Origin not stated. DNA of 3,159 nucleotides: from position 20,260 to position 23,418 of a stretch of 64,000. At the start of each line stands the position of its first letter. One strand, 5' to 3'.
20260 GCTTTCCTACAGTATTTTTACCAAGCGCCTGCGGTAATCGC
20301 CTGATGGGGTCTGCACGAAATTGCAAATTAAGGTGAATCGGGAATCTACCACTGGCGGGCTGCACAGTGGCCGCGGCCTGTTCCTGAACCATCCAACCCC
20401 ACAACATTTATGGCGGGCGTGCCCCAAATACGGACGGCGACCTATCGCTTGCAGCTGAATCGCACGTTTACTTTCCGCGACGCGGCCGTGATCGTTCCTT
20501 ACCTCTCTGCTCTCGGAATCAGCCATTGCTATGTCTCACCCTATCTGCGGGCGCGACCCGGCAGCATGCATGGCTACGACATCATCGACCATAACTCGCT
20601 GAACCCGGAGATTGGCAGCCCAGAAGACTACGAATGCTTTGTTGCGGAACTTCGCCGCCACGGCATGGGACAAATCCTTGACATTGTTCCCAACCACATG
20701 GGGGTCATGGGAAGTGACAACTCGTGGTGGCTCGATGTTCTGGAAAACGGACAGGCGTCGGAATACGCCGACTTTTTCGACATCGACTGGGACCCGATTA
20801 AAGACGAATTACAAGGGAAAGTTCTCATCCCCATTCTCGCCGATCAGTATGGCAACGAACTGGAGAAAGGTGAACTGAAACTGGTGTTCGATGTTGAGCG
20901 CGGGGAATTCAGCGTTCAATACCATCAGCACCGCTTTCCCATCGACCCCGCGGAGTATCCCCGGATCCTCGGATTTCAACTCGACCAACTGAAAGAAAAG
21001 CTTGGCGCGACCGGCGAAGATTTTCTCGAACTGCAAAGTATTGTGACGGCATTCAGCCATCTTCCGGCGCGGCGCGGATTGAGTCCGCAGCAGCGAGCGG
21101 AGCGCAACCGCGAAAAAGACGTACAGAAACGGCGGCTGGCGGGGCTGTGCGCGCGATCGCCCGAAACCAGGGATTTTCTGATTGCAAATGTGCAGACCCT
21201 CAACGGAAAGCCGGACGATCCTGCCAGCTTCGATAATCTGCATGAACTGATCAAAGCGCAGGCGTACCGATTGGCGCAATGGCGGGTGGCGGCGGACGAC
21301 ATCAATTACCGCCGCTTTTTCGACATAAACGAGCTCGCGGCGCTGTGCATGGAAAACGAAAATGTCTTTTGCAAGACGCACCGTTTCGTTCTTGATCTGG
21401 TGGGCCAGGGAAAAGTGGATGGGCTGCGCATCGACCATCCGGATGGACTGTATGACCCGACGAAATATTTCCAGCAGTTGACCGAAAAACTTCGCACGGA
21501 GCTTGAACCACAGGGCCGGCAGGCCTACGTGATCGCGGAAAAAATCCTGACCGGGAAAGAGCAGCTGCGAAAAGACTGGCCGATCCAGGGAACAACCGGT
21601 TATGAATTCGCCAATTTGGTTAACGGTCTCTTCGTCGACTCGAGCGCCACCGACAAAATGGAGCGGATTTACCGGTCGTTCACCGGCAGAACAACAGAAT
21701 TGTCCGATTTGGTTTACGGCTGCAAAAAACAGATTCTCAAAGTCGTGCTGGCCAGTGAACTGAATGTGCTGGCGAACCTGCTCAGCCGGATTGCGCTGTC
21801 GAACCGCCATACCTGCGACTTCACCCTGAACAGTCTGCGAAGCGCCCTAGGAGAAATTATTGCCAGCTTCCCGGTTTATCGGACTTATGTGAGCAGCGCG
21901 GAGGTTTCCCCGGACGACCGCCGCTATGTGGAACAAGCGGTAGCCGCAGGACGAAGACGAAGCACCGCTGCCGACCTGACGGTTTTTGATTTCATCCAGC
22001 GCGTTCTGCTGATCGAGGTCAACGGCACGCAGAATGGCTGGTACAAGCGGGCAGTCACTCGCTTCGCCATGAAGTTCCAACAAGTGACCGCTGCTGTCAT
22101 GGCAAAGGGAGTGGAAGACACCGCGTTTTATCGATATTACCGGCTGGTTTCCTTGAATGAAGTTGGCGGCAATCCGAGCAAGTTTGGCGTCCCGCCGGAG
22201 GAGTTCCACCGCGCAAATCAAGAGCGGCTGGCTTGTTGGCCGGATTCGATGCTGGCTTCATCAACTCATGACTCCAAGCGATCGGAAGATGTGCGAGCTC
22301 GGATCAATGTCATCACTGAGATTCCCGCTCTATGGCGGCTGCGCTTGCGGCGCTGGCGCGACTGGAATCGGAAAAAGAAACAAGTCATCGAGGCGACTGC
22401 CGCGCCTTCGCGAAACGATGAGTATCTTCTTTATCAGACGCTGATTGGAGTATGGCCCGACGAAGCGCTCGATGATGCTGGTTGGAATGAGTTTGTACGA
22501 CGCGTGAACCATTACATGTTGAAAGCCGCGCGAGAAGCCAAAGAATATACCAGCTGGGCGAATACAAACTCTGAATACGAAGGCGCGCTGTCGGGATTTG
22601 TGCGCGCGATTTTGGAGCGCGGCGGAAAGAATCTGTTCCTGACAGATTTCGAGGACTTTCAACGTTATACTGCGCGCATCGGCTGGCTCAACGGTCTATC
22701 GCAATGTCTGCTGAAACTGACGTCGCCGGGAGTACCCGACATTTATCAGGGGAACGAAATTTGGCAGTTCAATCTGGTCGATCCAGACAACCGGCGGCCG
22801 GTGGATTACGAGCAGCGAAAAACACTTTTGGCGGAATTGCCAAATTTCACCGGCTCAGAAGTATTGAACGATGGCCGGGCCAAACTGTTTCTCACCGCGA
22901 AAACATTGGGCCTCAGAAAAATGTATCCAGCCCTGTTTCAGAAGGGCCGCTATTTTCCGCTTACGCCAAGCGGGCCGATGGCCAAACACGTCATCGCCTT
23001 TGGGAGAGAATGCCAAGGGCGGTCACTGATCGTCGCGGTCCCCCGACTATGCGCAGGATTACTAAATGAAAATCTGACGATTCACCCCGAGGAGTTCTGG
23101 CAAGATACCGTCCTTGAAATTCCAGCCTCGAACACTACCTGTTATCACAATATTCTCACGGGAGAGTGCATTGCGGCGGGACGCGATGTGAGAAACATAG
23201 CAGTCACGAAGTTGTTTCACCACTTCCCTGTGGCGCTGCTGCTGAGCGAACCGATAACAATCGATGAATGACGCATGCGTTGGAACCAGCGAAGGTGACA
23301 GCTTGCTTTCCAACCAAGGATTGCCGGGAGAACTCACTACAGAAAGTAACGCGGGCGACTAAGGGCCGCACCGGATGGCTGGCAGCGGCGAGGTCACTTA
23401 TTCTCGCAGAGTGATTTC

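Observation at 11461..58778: Pervasive single-base frameshifts (about 20 genes), several at homopolymers: probable indel-prone assembly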

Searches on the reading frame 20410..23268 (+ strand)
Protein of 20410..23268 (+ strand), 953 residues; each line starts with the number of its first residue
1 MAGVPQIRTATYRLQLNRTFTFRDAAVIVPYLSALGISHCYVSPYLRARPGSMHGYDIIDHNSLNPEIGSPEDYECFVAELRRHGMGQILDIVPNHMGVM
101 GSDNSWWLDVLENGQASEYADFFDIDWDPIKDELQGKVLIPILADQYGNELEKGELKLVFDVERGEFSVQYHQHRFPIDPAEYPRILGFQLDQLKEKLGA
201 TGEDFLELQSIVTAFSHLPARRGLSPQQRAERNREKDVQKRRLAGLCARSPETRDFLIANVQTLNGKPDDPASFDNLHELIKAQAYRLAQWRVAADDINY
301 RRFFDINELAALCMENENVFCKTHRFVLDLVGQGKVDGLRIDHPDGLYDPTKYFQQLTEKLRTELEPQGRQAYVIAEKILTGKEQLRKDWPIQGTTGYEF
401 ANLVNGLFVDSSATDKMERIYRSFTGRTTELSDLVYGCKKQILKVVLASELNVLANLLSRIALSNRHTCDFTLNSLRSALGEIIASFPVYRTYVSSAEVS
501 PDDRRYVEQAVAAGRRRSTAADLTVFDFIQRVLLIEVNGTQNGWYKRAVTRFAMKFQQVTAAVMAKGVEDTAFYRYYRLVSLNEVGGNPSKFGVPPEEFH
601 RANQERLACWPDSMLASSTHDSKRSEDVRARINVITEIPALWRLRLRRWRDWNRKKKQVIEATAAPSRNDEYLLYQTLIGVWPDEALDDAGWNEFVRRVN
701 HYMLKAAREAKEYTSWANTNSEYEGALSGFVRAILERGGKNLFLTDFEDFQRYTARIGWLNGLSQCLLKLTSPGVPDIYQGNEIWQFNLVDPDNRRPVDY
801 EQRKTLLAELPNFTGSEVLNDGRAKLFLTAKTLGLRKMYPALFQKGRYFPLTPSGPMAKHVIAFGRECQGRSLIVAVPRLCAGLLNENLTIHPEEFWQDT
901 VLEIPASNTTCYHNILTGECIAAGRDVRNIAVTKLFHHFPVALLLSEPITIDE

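Call 6: find_encoding_contigs(protein=window:20410-23268:+, flank=10000, max_places=6)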
Protein window:20410-23268:+ (953 aa): no gene with exactly this product is on record in the collection.

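Call 22: find_related_loci(query=window:20410-23268:+, collection=genome_contigs, flank=10000)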
Query window:20410-23268:+ (953 aa) in genome_contigs; peptide patterns used: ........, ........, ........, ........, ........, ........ (x = any residue, [..] = any of these).
249 stretches matched a pattern; 222 encode a relative of the query (tblastn E <= 1e-3); the best 80 are kept; 80 distinct loci.
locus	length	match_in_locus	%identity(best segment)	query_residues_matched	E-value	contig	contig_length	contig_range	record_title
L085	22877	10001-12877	74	1-950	0e+0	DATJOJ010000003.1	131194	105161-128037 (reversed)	MAG TPA_asm: Terriglobales bacterium isolate SMAG_U14884 k141_4473117, whole genome shotgun sequence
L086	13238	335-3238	73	3-953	0e+0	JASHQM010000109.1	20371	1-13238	MAG: Candidatus Sulfotelmatobacter sp. isolate JOPF075 JOPF_NEAR_contig_666171, whole genome shotgun sequence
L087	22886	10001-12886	70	1-948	0e+0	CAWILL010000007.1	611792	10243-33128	MAG: uncultured Acidobacteriota bacterium isolate MFD03346.bin.1.125 genome assembly, contig: contig_16550, whole genome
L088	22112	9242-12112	71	6-948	0e+0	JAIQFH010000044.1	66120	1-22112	MAG: Terriglobia bacterium isolate SRVP_4 SR-VP_26_10_2019_C_20cm_scaffold_818, whole genome shotgun sequence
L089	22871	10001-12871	69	6-948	0e+0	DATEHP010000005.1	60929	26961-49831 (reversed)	MAG TPA_asm: Candidatus Sulfotelmatobacter sp. isolate SMAG_U8814 k141_1113501, whole genome shotgun sequence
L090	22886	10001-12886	70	1-948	0e+0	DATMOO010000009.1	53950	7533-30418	MAG TPA_asm: Candidatus Sulfotelmatobacter sp. isolate SMAG_U12878 k141_1934373, whole genome shotgun sequence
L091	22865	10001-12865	69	6-952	0e+0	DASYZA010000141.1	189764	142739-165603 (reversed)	MAG TPA_asm: Candidatus Sulfotelmatobacter sp. isolate SMAG_U6350 k141_211372, whole genome shotgun sequence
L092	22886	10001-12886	71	1-948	0e+0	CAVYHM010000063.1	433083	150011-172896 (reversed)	MAG: uncultured Acidobacteriaceae bacterium isolate MFD03346.bin.3.25 genome assembly, contig: contig_5828, whole genome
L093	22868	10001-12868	68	1-947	0e+0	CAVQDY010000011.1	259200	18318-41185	MAG: Terriglobia bacterium isolate MFD02248.bin.1.108 genome assembly, contig: contig_20967, whole genome shotgun sequen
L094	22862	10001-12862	67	6-949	0e+0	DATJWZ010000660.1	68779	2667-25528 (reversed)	MAG TPA_asm: Candidatus Eisenbacteria bacterium isolate SMAG_U15113 k141_3387185, whole genome shotgun sequence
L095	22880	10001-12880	68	6-949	0e+0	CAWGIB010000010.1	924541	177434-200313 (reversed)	MAG: uncultured Acidobacteriaceae bacterium isolate MFD09671.bin.1.185 genome assembly, contig: contig_40734, whole geno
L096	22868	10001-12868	68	7-947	0e+0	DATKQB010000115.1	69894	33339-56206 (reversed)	MAG TPA_asm: Verrucomicrobiia bacterium isolate SMAG_U14806 k141_1747016, whole genome shotgun sequence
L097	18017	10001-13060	65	6-946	0e+0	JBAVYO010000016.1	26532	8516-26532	MAG: Terriglobales bacterium isolate MFD01151_ilm_asm_bin3 k127_45408, whole genome shotgun sequence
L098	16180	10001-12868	68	6-952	0e+0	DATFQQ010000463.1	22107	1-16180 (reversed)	MAG TPA_asm: Candidatus Sulfotelmatobacter sp. isolate SMAG_U9334 k141_2158564, whole genome shotgun sequence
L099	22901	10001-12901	66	1-953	0e+0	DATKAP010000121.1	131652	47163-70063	MAG TPA_asm: Candidatus Binatia bacterium isolate SMAG_U15208 k141_4752280, whole genome shotgun sequence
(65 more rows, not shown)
